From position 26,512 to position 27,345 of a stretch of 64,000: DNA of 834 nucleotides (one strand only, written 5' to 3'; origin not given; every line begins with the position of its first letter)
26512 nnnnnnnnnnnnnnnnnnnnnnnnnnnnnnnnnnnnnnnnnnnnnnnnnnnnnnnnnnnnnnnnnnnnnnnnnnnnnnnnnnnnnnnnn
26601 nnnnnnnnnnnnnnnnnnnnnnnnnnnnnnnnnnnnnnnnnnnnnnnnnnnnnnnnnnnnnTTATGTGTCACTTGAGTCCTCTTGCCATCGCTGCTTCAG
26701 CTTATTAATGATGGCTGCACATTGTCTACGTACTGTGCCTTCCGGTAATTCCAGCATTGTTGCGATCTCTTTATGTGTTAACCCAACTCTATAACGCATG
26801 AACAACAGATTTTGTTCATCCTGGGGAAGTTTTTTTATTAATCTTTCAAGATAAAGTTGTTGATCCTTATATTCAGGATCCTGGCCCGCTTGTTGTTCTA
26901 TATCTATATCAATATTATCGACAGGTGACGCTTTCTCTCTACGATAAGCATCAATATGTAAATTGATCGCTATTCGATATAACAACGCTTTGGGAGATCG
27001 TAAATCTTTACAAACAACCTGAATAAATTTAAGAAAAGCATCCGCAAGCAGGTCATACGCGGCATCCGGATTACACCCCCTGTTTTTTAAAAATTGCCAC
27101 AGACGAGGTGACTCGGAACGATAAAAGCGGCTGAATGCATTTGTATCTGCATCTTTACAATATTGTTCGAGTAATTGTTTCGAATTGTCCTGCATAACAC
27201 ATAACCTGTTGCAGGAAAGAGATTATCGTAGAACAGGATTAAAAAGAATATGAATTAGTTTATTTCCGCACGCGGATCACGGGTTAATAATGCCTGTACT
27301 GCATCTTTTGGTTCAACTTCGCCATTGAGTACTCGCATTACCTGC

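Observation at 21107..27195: ECF sigma / anti-sigma / 1717-aa secreted repeat-protein operon directly upstream of the MSHA secretion operon, while mshQ is missing from its canonical site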

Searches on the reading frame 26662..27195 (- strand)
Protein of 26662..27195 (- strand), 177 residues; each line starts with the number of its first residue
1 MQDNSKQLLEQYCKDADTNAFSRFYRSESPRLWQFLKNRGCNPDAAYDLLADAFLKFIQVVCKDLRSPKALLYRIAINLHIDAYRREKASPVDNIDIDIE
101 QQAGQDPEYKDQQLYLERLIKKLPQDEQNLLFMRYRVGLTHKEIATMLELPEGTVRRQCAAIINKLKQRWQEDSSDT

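Call 3: search_protein_families(library=pfam, proteins=[window:26662-27195:-], max_evalue=0.01)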
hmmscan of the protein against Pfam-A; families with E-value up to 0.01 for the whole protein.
window:26662-27195:- (177 aa): 4 families
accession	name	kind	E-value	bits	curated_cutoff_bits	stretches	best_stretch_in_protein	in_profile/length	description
PF08281.18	Sigma70_r4_2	-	3.6e-11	43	25.7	1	114-158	2-46/54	Sigma-70, region 4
PF04545.22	Sigma70_r4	-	5.5e-10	39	24.1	1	120-167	2-49/50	Sigma-70, region 4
PF04542.20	Sigma70_r2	-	6.4e-07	29.5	24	1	24-88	1-69/71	Sigma-70 region 2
PF07638.17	Sigma70_ECF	-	3.3e-05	24.3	21.1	1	97-171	117-184/185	ECF sigma factor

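Call 4: search_protein_families(library=ncbifam, proteins=[window:26662-27195:-], max_evalue=0.01)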
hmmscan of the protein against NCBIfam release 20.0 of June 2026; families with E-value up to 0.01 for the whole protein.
window:26662-27195:- (177 aa): 79 families (the best 25 are shown)
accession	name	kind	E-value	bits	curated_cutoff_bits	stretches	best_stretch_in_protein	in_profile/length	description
TIGR02937.1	sigma70-ECF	superfamily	1.1e-21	77.2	42.9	1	20-169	2-164/165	sigma-70 family RNA polymerase sigma factor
NF009166.1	PRK12513.1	equivalog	3.8e-17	62.6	206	1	5-172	9-188/193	RNA polymerase sigma factor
NF009179.0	PRK12527.1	equivalog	1.6e-16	60.8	162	1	32-169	8-152/159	RNA polymerase sigma factor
TIGR02985.1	Sig70_bacteroi1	subfamily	3.6e-16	59.8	126.4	1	19-168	1-160/162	RNA polymerase sigma-70 factor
TIGR02983.1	SigE-fam_strep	subfamily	3.6e-16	59.5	141.55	1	16-172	3-160/162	SigE family RNA polymerase sigma factor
NF007216.0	PRK09638.1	equivalog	4.6e-15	55.8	194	1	4-173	4-177/180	RNA polymerase sigma factor SigY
TIGR02952.1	Sig70_famx2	equivalog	6e-14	52.3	206.45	1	13-168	5-168/170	ECF subfamily RNA polymerase sigma factor, BldN family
NF009171.0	PRK12518.1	equivalog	9.2e-14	51.7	208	1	5-168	14-182/191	RNA polymerase sigma factor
TIGR02950.1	SigM_subfam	subfamily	2.6e-13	50.1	147.95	1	24-158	5-146/159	RNA polymerase sigma factor, SigM family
NF058625.1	sigma_PG0214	equivalog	3.2e-13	49.7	130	1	30-157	15-148/170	GFO_1088 family ECF-type sigma factor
NF007225.0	PRK09643.1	equivalog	3.4e-13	49.7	190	1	5-169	14-181/204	RNA polymerase sigma factor SigM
NF007227.0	PRK09645.1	subfamily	2.9e-12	46.9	202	1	13-173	7-173/177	sigma-70 family RNA polymerase sigma factor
NF007215.0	PRK09637.1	equivalog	3e-12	46.9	212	1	29-160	11-144/181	RNA polymerase sigma factor SigZ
TIGR02959.1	SigZ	equivalog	1.9e-11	44.1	168.65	1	31-156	7-134/170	RNA polymerase sigma factor SigZ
NF053879.1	RNAPolSigSigVBac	equivalog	3.8e-11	42.9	190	1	42-173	27-158/160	RNA polymerase sigma factor SigV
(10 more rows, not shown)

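Call 85: list_cluster_members(proteins=[P0001, P0121, window:26662-27195:-])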
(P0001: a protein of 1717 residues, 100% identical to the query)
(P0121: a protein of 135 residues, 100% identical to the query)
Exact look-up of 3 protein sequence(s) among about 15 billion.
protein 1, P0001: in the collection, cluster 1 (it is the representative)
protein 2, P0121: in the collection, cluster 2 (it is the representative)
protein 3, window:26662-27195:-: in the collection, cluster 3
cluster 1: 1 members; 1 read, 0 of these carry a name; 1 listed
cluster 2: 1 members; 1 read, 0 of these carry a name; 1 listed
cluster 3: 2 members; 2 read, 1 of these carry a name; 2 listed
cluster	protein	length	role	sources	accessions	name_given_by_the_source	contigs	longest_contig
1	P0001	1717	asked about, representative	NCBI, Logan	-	-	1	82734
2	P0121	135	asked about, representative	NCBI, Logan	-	-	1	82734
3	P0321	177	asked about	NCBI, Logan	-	-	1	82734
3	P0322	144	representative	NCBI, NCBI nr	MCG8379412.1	MAG: RNA polymerase sigma factor, partial [Proteobacteria bacterium] | RNA polymerase sigma factor [Pseudomonadota bacterium]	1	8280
